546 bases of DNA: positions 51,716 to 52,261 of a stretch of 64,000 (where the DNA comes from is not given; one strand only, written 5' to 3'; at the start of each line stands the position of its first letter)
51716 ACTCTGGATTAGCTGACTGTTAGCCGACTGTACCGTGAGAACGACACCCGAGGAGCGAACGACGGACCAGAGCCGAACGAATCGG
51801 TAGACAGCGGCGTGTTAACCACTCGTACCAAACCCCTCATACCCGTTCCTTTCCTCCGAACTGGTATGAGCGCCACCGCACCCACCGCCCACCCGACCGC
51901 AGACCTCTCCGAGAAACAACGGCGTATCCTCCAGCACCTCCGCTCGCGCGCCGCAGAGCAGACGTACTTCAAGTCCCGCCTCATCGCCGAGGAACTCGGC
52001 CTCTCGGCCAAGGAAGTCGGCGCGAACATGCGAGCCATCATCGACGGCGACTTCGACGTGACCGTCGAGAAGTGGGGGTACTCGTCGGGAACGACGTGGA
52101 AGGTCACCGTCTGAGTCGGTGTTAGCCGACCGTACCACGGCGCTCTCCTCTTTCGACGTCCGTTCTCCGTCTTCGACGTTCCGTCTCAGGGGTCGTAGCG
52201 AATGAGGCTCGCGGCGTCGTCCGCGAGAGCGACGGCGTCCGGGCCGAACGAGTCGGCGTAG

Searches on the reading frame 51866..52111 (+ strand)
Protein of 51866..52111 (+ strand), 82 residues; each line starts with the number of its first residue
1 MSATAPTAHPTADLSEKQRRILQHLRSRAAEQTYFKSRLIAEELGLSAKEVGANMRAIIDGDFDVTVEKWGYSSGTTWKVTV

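Call 7: search_protein_families(library=pfam, proteins=[window:51866-52111:+], max_evalue=0.01)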
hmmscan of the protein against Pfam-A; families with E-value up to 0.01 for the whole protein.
window:51866-52111:+ (82 aa): 1 family
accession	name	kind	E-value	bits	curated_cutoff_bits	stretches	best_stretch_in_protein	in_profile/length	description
PF23438.1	DUF7123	-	1.2e-41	141.1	27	1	14-82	2-70/70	Domain of unknown function (DUF7123)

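Call 8: search_protein_families(library=ncbifam, proteins=[window:51866-52111:+], max_evalue=0.01)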
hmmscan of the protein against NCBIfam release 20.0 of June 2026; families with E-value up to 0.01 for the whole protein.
window:51866-52111:+ (82 aa): 0 families

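Call 9: find_homologous_proteins(query=window:51866-52111:+)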
Query window:51866-52111:+ (82 aa): 1564 proteins with E <= 0.001 among 1565 candidates; the best 120 are listed.
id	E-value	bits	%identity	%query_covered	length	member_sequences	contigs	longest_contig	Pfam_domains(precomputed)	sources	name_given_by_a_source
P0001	3.9e-46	172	100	100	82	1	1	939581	PF23438.2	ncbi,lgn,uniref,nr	ncbi:DUF7123 family protein [Halogeometricum limi]|uniref:DUF7123 domain-containing protein n=1 Tax=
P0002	3.4e-38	147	88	100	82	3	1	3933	PF23438.2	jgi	jgi:hypothetical protein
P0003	2.5e-37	144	85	100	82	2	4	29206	PF23438.2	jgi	jgi:hypothetical protein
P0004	3.0e-36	140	84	99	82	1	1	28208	PF23438.2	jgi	jgi:hypothetical protein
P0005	3.7e-36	140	83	100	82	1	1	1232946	PF23438.2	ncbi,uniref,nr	ncbi:DUF7123 family protein [Halogeometricum luteum]|uniref:DUF7123 domain-containing protein n=1 Ta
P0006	3.8e-36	140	83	100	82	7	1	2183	PF23438.2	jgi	jgi:hypothetical protein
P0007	4.7e-36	140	84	94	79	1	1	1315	PF23438.2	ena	-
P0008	5.7e-35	136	90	84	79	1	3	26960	PF23438.2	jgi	jgi:hypothetical protein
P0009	7.2e-35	136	90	84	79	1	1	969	PF23438.2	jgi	jgi:hypothetical protein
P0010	1.1e-34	136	81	99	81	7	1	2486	PF23438.2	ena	-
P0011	3.8e-34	134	87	85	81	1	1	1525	PF23438.2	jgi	jgi:hypothetical protein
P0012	5.4e-34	133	81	96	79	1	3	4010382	PF23438.2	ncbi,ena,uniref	ncbi:DUF7123 family protein [Salinigranum sp. GCM10025319]|uniref:DUF7123 family protein n=1 Tax=Sal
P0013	5.8e-34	133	83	93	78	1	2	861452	PF23438.2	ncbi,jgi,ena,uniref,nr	ncbi:DUF7123 family protein [Salinigranum halophilum]|uniref:DUF7123 family protein n=1 Tax=Salinigr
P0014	8.7e-34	133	87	85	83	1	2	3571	PF23438.2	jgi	jgi:hypothetical protein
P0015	1.1e-33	132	87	84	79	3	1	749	PF23438.2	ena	-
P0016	1.1e-33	132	87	84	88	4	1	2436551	PF23438.2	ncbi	-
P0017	1.1e-33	132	81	94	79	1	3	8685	PF23438.2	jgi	jgi:hypothetical protein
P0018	1.5e-33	132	87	84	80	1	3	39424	PF23438.2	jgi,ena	jgi:hypothetical protein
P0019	1.6e-33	132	81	94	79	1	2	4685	PF23438.2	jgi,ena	jgi:hypothetical protein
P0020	1.8e-33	132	82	93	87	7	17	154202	PF23438.2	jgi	jgi:hypothetical protein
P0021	2.3e-33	131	80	91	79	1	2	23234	PF23438.2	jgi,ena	jgi:hypothetical protein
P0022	2.9e-33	131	79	94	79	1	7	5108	PF23438.2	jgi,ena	jgi:hypothetical protein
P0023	3.0e-33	131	82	93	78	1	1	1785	PF23438.2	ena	-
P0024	3.1e-33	131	81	94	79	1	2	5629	PF23438.2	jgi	jgi:hypothetical protein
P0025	4.3e-33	130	86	84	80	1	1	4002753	PF23438.2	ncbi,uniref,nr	ncbi:DUF7123 family protein [Salinigranum marinum]|uniref:DUF7123 family protein n=1 Tax=Salinigranu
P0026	5.2e-33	130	84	84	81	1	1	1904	PF23438.2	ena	-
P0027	5.5e-33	130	79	99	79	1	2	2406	PF23438.2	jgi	-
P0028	5.6e-33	130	86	84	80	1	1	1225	PF23438.2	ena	-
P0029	6.5e-33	130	79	99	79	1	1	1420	PF23438.2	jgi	jgi:hypothetical protein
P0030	7.2e-33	130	83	84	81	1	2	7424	PF23438.2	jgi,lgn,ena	-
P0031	8.4e-33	130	79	99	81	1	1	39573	PF23438.2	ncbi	ncbi:MAG: hypothetical protein ABEK02_06285 [Haloquadratum sp.]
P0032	1.2e-32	129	78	94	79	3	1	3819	PF23438.2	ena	-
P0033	1.3e-32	129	78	94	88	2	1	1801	PF23438.2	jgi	jgi:hypothetical protein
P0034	1.4e-32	129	78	99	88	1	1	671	PF23438.2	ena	-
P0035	1.7e-32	129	78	100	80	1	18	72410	PF23438.2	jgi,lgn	jgi:hypothetical protein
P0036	3.1e-32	128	84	84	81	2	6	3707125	PF23438.2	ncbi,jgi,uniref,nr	ncbi:DUF7123 family protein [Halobellus marinus]|jgi:hypothetical protein|uniref:DUF7123 family prot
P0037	3.1e-32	128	80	99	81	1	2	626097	PF23438.2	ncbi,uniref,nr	ncbi:DUF7123 family protein [Halobellus rarus]|uniref:Lrp/AsnC family transcriptional regulator n=1 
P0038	3.5e-32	128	79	93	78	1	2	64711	PF23438.2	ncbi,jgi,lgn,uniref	ncbi:hypothetical protein [Salinigranum sp.]|jgi:hypothetical protein|uniref:DUF7123 family protein 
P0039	4.8e-32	127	78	93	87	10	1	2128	PF23438.2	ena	-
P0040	5.5e-32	127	75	99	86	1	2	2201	PF23438.2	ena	-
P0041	5.7e-32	127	77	94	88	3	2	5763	PF23438.2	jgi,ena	jgi:hypothetical protein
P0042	6.3e-32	127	75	94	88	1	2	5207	PF23438.2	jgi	jgi:hypothetical protein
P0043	7.1e-32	127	83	84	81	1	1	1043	PF23438.2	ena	-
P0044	7.8e-32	126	74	100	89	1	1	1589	PF23438.2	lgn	-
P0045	8.5e-32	126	80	84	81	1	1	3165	PF23438.2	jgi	-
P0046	8.7e-32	126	77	99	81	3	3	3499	PF23438.2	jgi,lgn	jgi:DNA-binding Lrp family transcriptional regulator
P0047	1.1e-31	126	77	100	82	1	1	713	PF23438.2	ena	-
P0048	1.1e-31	126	77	100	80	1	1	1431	PF23438.2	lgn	-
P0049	1.2e-31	126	78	100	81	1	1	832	PF23438.2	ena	-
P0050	1.3e-31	126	77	96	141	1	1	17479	PF23438.2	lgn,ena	-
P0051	1.8e-31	125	78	99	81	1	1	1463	PF23438.2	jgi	jgi:hypothetical protein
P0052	2.4e-31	125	77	99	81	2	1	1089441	PF23438.2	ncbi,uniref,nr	ncbi:DUF7123 family protein [Halobellus captivus]|uniref:DUF7123 family protein n=1 Tax=Halobellus c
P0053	3.0e-31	125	76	100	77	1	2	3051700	PF23438.2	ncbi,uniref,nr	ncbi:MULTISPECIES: DUF7123 family protein [Haloprofundus]|uniref:DUF7123 family protein n=1 Tax=Halo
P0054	3.5e-31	124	77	99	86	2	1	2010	PF23438.2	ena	-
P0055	3.5e-31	124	79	85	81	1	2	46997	PF23438.2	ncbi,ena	-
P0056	3.5e-31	124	79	91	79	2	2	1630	PF23438.2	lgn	-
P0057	3.5e-31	124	78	99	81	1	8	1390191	PF23438.2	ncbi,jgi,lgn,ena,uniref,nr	ncbi:DUF7123 family protein [Halobellus litoreus]|jgi:hypothetical protein|uniref:DUF7123 domain-con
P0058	3.9e-31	124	75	99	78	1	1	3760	PF23438.2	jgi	jgi:hypothetical protein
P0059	4.1e-31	124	77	100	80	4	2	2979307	PF23438.2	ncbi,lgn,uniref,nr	ncbi:DUF7123 family protein [Halopelagius longus]|uniref:Lrp/AsnC family transcriptional regulator n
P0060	4.4e-31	124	77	99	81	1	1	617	PF23438.2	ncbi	-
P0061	5.3e-31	124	77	99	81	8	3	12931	PF23438.2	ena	-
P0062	5.3e-31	124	73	100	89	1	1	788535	PF23438.2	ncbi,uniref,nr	ncbi:hypothetical protein C440_15649 [Haloferax mucosum ATCC BAA-1512]|uniref:DUF7123 domain-contain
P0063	5.6e-31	124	76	100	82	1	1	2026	PF23438.2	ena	-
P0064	5.8e-31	124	79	85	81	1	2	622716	PF23438.2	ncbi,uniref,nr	ncbi:DUF7123 family protein [Halegenticoccus tardaugens]|uniref:DUF7123 family protein n=1 Tax=Haleg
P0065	7.7e-31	123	81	84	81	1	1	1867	PF23438.2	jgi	-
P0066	8.2e-31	123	77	100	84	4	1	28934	PF23438.2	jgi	jgi:hypothetical protein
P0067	8.3e-31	123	77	100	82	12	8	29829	PF23438.2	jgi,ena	jgi:hypothetical protein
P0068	8.4e-31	123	78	99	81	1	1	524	PF23438.2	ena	-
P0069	1.0e-30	123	75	99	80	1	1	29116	PF23438.2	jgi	jgi:DNA-binding Lrp family transcriptional regulator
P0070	1.1e-30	123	81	85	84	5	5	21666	PF23438.2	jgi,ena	jgi:hypothetical protein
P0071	1.1e-30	123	77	99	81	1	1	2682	PF23438.2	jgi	jgi:DNA-binding Lrp family transcriptional regulator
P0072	1.1e-30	123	76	100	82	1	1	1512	PF23438.2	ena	-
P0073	1.2e-30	123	77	84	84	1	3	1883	PF23438.2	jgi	-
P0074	1.5e-30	122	77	85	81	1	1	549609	PF23438.2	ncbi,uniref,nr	ncbi:DUF7123 family protein [Halegenticoccus soli]|uniref:DUF7123 family protein n=1 Tax=Halegentico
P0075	1.5e-30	122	75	99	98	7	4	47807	PF23438.2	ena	-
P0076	1.5e-30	122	76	100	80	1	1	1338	PF23438.2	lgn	-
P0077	1.6e-30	122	74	99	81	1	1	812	PF23438.2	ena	-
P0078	1.6e-30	122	83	87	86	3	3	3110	PF23438.2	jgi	-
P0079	1.8e-30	122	77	99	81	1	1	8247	PF23438.2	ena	-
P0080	2.0e-30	122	77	99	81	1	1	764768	PF23438.2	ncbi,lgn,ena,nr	ncbi:hypothetical protein DVK02_01810 [Halobellus sp. Atlit-31R]|nr:hypothetical protein DVK02_01810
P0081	2.1e-30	122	76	100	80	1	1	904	PF23438.2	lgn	-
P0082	2.1e-30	122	83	87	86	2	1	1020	PF23438.2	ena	-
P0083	2.2e-30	122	80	84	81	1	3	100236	PF23438.2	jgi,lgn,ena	-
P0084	2.4e-30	122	78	84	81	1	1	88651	PF23438.2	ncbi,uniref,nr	ncbi:DUF7123 family protein [Halobellus rufus]|uniref:DUF7123 family protein n=1 Tax=Halobellus rufu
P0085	2.6e-30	122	74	99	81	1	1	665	PF23438.2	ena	-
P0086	2.7e-30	122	75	99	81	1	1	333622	PF23438.2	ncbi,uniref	ncbi:DUF7123 family protein [Halobellus sp. GM3]|uniref:DUF7123 family protein n=1 Tax=Halobellus sp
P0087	3.0e-30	121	76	100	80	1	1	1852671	PF23438.2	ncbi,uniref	ncbi:winged helix-turn-helix domain-containing protein [Halopelagius fulvigenes]|uniref:Winged helix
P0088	3.2e-30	121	75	99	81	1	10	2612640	PF23438.2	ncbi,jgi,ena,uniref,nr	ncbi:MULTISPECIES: hypothetical protein [Halobellus]|uniref:DUF7123 family protein n=1 Tax=Halobellu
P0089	3.3e-30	121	71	98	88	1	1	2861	PF23438.2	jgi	jgi:hypothetical protein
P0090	3.6e-30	121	77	99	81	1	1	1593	PF23438.2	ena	-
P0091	3.7e-30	121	77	95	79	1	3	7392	PF23438.2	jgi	jgi:hypothetical protein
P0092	3.7e-30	121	72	100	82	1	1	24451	PF23438.2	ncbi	ncbi:MAG: hypothetical protein ABEH47_08340 [Haloferacaceae archaeon]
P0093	3.9e-30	121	76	100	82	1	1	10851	PF23438.2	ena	-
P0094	4.4e-30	121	75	99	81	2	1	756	PF23438.2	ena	-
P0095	4.4e-30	121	81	88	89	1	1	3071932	PF23438.2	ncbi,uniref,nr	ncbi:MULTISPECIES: hypothetical protein [Haloferax]|uniref:DUF7123 domain-containing protein n=1 Tax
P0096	4.5e-30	121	70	98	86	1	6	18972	PF23438.2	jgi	jgi:DNA-binding CsgD family transcriptional regulator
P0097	4.7e-30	121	77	84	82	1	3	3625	PF23438.2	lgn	-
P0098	4.8e-30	121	76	100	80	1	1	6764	PF23438.2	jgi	jgi:hypothetical protein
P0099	4.9e-30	121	74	98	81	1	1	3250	PF23438.2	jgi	jgi:hypothetical protein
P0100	4.9e-30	121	73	89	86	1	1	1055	PF23438.2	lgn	-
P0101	5.0e-30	121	77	99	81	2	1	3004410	PF23438.2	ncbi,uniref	ncbi:hypothetical protein RYH80_05290 [Halobaculum sp. MBLA0147]|uniref:DUF7123 family protein n=1 T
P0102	5.3e-30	121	77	99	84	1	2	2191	PF23438.2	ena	-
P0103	5.4e-30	121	76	85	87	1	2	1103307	PF23438.2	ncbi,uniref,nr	ncbi:hypothetical protein ACFO0N_18955 [Halobium salinum]|uniref:DUF7123 domain-containing protein n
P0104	5.6e-30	121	80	80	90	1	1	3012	PF23438.2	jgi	-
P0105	5.8e-30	121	71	100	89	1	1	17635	PF23438.2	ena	-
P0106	5.9e-30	121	84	84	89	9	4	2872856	PF23438.2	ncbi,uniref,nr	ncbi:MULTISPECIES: DUF7123 family protein [Haloferax]|uniref:DUF7123 domain-containing protein n=3 T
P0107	6.5e-30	120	77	100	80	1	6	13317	PF23438.2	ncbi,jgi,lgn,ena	-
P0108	6.5e-30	120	78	100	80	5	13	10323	PF23438.2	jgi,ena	jgi:hypothetical protein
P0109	6.7e-30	120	73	100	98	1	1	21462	PF23438.2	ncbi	-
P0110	6.9e-30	120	76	100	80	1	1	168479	PF23438.2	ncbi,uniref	ncbi:DUF7123 family protein [Natronomonas amylolytica]|uniref:DUF7123 family protein n=1 Tax=Natrono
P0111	7.1e-30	120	77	84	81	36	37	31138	PF23438.2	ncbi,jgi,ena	jgi:DNA-binding Lrp family transcriptional regulator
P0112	7.8e-30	120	79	89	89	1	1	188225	PF23438.2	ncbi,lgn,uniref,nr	ncbi:hypothetical protein C453_06149 [Haloferax elongans ATCC BAA-1513]|uniref:DUF7123 domain-contai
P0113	7.9e-30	120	74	85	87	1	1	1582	PF23438.2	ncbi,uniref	ncbi:hypothetical protein ACFQE1_14230 [Halobium palmae]|uniref:DUF7123 domain-containing protein n=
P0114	8.3e-30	120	77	100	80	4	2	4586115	PF23438.2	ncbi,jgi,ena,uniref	ncbi:hypothetical protein ACFQE8_04715 [Salinirubellus sp. GCM10025818]|jgi:biotin operon repressor|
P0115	8.5e-30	120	75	99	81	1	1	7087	PF23438.2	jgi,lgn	-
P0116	8.6e-30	120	73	99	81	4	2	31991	PF23438.2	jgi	-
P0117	9.0e-30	120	70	99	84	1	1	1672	PF23438.2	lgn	-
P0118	9.8e-30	120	72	100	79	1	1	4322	PF23438.2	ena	-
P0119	1.0e-29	120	79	87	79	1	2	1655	PF23438.2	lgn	-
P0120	1.0e-29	120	75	99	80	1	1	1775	PF23438.2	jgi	jgi:hypothetical protein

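Call 11: find_related_loci(query=A1, collection=genome_contigs, flank=3000)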
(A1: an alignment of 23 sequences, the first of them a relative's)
Query A1 (82 aa) in genome_contigs; peptide patterns used: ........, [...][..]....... (x = any residue, [..] = any of these).
526 stretches matched a pattern; 503 encode a relative of the query (tblastn E <= 1e-3); the best 80 are kept; 80 distinct loci.
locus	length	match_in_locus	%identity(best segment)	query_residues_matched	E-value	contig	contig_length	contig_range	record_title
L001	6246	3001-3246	85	1-82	4e-44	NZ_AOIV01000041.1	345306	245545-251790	Halogeometricum pallidum JCM 14848 contig_41, whole genome shotgun sequence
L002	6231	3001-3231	81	3-81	9e-40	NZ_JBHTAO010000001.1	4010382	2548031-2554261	Salinigranum sp. GCM10025319 strain DT28 tig00000001_pilon, whole genome shotgun sequence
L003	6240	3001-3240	79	1-81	1e-38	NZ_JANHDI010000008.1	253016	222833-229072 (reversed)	Halobellus rarus strain YC21 Scaffold6_1, whole genome shotgun sequence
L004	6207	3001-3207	87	13-81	7e-39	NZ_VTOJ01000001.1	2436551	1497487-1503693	Salinigranum salinum strain YJ-50-S2 Scaffold1, whole genome shotgun sequence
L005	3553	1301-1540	78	1-81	3e-38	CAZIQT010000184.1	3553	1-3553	MAG TPA_asm: uncultured Halobellus sp. isolate SRP090399_co3_60 genome assembly, contig: NODE_8585_length_3553_cov_16.76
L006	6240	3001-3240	79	1-81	1e-38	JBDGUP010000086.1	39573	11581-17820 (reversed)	MAG: Haloquadratum sp. isolate DAL-WCL_83C5R c_000000000607, whole genome shotgun sequence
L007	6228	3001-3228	79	6-81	2e-38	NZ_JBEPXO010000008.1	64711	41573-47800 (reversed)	MAG: Salinigranum sp. isolate 02_S197.semibin_refined.001 NODE_10_length_64711_cov_3.371671, whole genome shotgun sequen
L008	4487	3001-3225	79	6-80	5e-38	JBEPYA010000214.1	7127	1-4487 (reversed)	MAG: Salinigranum sp. isolate 02_S197.semibin_refined.134 NODE_5276_length_7127_cov_1.960857, whole genome shotgun seque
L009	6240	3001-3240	77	1-81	1e-37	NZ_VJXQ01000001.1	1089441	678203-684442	Halobellus captivus strain ZY21 scaffold1, whole genome shotgun sequence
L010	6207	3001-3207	84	14-82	5e-37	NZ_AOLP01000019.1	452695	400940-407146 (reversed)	Haloferax denitrificans ATCC 35960 contig_19, whole genome shotgun sequence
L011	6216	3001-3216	81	11-82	7e-37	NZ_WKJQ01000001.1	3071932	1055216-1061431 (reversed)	Haloferax marinum strain MBLA0078 contig00001, whole genome shotgun sequence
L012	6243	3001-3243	74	1-81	3e-37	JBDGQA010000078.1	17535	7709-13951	MAG: Haloferacaceae archaeon isolate DAL-9Gt_61m_68C1R c_000000001528, whole genome shotgun sequence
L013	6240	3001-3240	76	1-82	4e-37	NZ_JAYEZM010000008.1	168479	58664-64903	Natronomonas amylolytica strain YCN58 Scaffold7_1, whole genome shotgun sequence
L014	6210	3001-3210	84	13-82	9e-38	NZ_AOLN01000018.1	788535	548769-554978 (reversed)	Haloferax mucosum ATCC BAA-1512 contig_18, whole genome shotgun sequence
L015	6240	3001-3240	77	1-81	7e-37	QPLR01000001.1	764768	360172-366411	Halobellus sp. Atlit-31R P_contig000001, whole genome shotgun sequence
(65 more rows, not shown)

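Call 21: find_encoding_contigs(protein=P0005, flank=3000, max_places=2)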
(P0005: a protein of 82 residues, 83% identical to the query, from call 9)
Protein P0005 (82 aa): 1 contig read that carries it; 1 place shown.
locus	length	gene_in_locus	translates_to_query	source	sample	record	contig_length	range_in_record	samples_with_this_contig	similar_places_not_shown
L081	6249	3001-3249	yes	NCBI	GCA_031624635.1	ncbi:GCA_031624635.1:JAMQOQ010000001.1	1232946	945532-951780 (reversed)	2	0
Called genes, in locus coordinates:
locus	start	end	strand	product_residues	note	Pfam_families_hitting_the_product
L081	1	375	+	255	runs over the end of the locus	PF01497:Peripla_BP_2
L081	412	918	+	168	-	PF01931:NTPase_I-T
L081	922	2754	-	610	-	PF00535:Glycos_transf_2, PF13641:Glyco_tranf_2_3, PF03706:LPG_synthase_TM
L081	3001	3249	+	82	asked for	PF23438:DUF7123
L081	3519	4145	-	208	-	PF12840:HTH_20 (faint), PF13601:HTH_34 (faint), PF24266:HTH_HVO_0163_N, PF25213:HVO_A0261_N (faint), PF01022:HTH_5 (faint), PF13412:HTH_24 (faint), PF12802:MarR_2 (weak), PF08279:HTH_11 (weak), +2 more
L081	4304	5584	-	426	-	PF01145:Band_7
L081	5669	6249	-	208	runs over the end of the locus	-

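Call 22: find_encoding_contigs(protein=P0059, flank=3000, max_places=2)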
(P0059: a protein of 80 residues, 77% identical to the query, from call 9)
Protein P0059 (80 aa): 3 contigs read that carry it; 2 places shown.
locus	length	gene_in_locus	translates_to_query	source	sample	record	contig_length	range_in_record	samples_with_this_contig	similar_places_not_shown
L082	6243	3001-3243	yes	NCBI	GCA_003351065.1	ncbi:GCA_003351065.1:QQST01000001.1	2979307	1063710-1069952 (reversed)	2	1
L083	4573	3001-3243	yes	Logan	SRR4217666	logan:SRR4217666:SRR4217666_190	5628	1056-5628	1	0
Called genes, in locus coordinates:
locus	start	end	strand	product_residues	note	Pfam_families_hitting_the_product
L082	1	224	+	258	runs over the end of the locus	PF01497:Peripla_BP_2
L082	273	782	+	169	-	PF01931:NTPase_I-T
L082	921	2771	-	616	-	PF00535:Glycos_transf_2, PF10111:Glyco_tranf_2_2 (weak), PF13641:Glyco_tranf_2_3, PF03706:LPG_synthase_TM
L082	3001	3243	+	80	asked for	PF23438:DUF7123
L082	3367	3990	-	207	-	PF13601:HTH_34 (faint), PF24266:HTH_HVO_0163_N, PF01978:TrmB (faint), PF01022:HTH_5 (faint), PF25213:HVO_A0261_N (weak), PF12802:MarR_2, PF13412:HTH_24 (weak), PF08279:HTH_11 (weak), +2 more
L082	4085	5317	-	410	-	PF01145:Band_7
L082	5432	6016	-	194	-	-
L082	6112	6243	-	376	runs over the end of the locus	PF04471:Mrr_cat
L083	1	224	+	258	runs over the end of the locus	PF01497:Peripla_BP_2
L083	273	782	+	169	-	PF01931:NTPase_I-T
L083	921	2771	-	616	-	PF00535:Glycos_transf_2, PF10111:Glyco_tranf_2_2 (weak), PF13641:Glyco_tranf_2_3, PF03706:LPG_synthase_TM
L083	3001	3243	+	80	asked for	PF23438:DUF7123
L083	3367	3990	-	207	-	PF13601:HTH_34 (faint), PF24266:HTH_HVO_0163_N, PF01978:TrmB (faint), PF01022:HTH_5 (faint), PF25213:HVO_A0261_N (weak), PF12802:MarR_2, PF13412:HTH_24 (weak), PF08279:HTH_11 (weak), +2 more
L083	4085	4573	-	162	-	?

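Call 23: find_encoding_contigs(protein=P0003, flank=3000, max_places=3)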
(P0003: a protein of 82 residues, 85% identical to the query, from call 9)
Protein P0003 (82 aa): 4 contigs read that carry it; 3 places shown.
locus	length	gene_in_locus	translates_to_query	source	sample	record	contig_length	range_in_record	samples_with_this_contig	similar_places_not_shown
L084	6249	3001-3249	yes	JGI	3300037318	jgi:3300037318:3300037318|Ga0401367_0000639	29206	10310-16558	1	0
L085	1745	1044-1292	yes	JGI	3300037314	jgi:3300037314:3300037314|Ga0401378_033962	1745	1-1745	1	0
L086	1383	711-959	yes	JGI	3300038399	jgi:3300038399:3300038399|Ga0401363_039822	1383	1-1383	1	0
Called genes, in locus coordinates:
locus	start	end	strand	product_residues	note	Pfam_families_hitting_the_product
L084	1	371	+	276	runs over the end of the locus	PF01497:Peripla_BP_2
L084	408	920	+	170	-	PF01931:NTPase_I-T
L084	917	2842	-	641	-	PF13641:Glyco_tranf_2_3 (weak), PF00535:Glycos_transf_2, PF03706:LPG_synthase_TM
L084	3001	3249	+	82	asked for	PF23438:DUF7123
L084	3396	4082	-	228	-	PF01022:HTH_5 (faint), PF12840:HTH_20 (faint), PF24266:HTH_HVO_0163_N, PF12802:MarR_2, PF25213:HVO_A0261_N (weak), PF13412:HTH_24 (weak), PF01047:MarR (weak), PF08279:HTH_11 (weak), +3 more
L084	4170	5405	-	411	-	PF01145:Band_7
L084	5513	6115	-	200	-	-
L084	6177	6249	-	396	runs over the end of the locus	PF04471:Mrr_cat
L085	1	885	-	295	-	?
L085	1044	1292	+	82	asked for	PF23438:DUF7123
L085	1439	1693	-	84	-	PF01022:HTH_5 (weak), PF01047:MarR (weak), PF01978:TrmB (weak), PF08279:HTH_11, PF12802:MarR_2, PF13412:HTH_24 (weak), PF25213:HVO_A0261_N (weak), PF13545:HTH_Crp_2 (weak)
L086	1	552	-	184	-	?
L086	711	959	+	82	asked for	PF23438:DUF7123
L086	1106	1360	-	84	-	PF01022:HTH_5 (weak), PF01047:MarR (weak), PF01978:TrmB (weak), PF08279:HTH_11, PF12802:MarR_2, PF13412:HTH_24 (weak), PF25213:HVO_A0261_N (weak), PF13545:HTH_Crp_2 (weak)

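Call 24: find_encoding_contigs(protein=P0004, flank=3000, max_places=2)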
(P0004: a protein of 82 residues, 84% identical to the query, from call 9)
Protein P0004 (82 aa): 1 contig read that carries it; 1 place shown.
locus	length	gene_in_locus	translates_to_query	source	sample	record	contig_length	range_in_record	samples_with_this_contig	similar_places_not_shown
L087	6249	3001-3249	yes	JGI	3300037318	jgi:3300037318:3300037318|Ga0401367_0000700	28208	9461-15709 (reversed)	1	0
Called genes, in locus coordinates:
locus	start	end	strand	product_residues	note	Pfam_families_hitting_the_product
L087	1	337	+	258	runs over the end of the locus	PF01497:Peripla_BP_2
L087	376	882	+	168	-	PF01931:NTPase_I-T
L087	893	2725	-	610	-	PF00535:Glycos_transf_2, PF13641:Glyco_tranf_2_3, PF03706:LPG_synthase_TM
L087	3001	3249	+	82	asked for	PF23438:DUF7123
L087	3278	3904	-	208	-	PF13601:HTH_34 (faint), PF24266:HTH_HVO_0163_N, PF25213:HVO_A0261_N (weak), PF13545:HTH_Crp_2 (weak), PF01047:MarR (weak), PF08279:HTH_11 (weak), PF12802:MarR_2 (weak), PF13412:HTH_24 (weak), +2 more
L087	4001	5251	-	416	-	PF01145:Band_7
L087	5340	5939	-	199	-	-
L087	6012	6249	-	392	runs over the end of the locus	PF04471:Mrr_cat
